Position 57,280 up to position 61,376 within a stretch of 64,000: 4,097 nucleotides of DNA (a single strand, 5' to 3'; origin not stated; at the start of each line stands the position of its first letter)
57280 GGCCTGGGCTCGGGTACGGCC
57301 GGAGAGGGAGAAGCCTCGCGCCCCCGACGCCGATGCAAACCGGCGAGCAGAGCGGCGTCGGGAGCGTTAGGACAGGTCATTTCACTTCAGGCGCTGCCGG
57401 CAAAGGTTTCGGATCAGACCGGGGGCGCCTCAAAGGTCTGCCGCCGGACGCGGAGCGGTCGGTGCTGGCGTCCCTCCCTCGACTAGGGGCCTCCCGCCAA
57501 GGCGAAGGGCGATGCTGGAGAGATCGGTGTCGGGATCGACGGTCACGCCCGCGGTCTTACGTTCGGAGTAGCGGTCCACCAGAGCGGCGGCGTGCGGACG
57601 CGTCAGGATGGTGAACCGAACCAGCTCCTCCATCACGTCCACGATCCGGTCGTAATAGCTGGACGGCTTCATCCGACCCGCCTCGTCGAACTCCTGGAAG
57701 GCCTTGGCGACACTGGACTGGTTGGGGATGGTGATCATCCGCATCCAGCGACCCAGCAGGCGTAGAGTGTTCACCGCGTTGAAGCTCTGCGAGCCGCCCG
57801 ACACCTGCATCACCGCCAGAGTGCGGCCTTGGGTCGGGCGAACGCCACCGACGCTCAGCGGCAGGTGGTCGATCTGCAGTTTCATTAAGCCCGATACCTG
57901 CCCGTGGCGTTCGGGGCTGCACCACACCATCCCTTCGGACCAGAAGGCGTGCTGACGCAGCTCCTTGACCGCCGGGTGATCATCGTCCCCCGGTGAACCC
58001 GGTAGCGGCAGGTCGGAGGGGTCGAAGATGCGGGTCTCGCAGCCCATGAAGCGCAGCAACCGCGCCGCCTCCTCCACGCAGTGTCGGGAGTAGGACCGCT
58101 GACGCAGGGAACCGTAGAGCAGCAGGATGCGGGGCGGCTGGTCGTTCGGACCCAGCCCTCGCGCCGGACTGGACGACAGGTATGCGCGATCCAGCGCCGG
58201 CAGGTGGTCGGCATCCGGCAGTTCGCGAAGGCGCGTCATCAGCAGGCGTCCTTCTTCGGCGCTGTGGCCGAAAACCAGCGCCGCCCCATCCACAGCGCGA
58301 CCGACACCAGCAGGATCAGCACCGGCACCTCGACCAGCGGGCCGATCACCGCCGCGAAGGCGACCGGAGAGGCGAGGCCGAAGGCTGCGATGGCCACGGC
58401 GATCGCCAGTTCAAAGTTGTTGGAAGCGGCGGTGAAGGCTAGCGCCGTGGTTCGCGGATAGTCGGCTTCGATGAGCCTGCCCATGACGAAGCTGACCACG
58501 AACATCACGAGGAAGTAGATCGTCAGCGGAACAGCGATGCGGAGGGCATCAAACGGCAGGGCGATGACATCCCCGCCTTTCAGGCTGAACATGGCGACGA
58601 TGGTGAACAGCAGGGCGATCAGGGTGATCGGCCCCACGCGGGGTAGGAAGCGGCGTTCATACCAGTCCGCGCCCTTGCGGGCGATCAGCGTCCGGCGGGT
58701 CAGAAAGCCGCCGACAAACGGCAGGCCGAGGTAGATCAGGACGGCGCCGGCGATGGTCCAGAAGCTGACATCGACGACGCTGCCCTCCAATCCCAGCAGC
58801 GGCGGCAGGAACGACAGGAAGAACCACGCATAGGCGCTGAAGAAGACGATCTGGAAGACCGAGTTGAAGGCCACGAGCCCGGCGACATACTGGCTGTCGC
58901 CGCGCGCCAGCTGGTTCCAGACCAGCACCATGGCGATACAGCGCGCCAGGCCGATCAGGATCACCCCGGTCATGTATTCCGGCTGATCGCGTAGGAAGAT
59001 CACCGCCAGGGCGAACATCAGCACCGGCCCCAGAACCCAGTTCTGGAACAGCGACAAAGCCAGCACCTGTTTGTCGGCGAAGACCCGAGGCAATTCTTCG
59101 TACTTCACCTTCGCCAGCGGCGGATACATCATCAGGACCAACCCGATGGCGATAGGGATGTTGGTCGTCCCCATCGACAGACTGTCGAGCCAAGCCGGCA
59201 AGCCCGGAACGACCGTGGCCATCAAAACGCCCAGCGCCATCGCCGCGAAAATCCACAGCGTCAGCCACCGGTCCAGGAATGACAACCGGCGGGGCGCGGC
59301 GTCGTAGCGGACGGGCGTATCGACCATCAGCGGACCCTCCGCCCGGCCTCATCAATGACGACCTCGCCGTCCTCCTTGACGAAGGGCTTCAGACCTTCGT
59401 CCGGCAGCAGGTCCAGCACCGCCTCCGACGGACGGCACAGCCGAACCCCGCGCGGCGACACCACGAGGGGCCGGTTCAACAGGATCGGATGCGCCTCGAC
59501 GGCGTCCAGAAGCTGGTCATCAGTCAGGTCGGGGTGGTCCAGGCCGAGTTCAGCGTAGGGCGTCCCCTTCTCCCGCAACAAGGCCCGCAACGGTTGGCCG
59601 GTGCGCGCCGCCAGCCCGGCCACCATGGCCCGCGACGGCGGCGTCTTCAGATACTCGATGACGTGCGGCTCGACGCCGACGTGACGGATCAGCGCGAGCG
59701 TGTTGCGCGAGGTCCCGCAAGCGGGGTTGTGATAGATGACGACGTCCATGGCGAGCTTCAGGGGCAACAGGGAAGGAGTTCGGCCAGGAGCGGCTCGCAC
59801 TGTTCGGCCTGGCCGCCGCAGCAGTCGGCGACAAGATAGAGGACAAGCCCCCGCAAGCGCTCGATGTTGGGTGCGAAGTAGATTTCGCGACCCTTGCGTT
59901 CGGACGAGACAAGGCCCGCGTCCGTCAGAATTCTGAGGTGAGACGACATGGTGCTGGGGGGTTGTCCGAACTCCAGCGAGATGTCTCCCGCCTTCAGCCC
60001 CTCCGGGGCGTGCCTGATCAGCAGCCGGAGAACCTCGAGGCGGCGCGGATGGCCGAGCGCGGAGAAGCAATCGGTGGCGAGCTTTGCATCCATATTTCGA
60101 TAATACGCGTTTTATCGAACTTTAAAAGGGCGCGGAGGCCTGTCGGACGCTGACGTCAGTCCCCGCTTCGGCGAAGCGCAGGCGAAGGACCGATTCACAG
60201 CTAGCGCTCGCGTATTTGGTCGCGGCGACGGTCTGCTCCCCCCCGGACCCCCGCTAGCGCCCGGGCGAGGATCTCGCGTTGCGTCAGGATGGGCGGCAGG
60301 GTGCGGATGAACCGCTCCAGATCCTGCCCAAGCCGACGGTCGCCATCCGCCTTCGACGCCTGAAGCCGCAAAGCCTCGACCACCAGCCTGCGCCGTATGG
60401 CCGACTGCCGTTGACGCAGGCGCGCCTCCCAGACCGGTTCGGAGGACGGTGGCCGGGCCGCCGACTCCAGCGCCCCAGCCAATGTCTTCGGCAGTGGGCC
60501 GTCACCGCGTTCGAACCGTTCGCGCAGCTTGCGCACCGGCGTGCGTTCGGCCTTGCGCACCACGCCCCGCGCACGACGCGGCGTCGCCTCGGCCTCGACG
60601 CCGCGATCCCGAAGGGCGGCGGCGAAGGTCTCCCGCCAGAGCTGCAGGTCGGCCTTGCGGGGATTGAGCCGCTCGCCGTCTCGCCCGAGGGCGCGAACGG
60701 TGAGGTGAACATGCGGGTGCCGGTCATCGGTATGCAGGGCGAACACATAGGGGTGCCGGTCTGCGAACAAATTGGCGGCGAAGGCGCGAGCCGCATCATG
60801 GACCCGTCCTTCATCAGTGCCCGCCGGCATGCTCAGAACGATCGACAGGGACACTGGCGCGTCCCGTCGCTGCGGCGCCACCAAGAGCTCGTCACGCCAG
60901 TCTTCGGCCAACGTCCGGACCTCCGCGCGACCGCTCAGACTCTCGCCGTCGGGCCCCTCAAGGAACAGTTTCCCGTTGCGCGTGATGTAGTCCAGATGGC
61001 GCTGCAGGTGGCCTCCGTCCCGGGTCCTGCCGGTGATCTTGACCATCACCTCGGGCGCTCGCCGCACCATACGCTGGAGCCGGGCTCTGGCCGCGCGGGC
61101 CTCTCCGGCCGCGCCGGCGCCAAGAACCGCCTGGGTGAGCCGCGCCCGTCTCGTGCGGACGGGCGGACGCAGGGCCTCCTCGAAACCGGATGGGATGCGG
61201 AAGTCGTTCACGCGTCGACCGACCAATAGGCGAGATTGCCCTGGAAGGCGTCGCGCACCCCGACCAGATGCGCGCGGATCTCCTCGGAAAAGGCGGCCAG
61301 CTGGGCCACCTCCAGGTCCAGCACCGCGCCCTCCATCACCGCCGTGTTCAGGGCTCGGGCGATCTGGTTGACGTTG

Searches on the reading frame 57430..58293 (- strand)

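Call 60: search_protein_families(library=pfam, proteins=[window:57430-58293:-], max_evalue=0.001)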
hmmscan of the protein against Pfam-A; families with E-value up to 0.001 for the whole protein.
window:57430-58293:- (287 aa): 1 family
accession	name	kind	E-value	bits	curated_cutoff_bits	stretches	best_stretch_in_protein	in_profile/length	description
PF03358.20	FMN_red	-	2.7e-31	108.7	24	1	54-199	1-151/152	NADPH-dependent FMN reductase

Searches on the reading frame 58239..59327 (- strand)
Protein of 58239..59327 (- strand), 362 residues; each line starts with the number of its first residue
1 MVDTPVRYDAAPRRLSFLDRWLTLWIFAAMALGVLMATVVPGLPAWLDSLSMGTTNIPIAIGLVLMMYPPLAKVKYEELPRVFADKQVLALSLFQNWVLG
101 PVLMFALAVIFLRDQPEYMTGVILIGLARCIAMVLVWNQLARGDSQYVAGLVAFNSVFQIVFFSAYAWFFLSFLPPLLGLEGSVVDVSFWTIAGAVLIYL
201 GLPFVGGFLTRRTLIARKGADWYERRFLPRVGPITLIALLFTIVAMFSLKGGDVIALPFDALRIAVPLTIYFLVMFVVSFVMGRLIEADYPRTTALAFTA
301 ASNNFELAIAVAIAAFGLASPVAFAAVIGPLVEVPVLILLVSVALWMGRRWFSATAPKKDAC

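Call 60: search_protein_families(library=pfam, proteins=[window:58239-59327:-], max_evalue=0.001)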
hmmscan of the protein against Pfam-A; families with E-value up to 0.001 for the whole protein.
window:58239-59327:- (362 aa): 1 family
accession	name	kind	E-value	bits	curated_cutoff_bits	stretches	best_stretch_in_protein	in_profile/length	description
PF01758.21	SBF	-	3.4e-56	190.4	24.3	1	60-254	1-188/191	Sodium Bile acid symporter family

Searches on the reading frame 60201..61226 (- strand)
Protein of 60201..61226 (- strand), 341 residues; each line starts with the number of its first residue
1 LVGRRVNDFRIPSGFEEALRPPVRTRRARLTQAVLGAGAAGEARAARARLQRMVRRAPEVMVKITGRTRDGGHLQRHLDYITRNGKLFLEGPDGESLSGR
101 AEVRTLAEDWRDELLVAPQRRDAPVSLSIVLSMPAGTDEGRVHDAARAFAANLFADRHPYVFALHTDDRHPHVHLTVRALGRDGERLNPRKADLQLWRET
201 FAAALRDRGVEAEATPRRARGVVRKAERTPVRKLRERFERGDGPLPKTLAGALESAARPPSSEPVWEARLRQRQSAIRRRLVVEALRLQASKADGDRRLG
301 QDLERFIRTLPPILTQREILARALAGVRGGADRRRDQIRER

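Call 60: search_protein_families(library=pfam, proteins=[window:60201-61226:-], max_evalue=0.001)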
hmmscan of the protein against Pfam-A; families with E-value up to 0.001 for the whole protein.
window:60201-61226:- (341 aa): 1 family
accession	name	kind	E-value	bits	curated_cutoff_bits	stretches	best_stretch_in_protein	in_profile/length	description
PF03432.20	Relaxase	-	6.7e-14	52.7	24.6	1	122-208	41-130/132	MobA/VirD2-like, nuclease domain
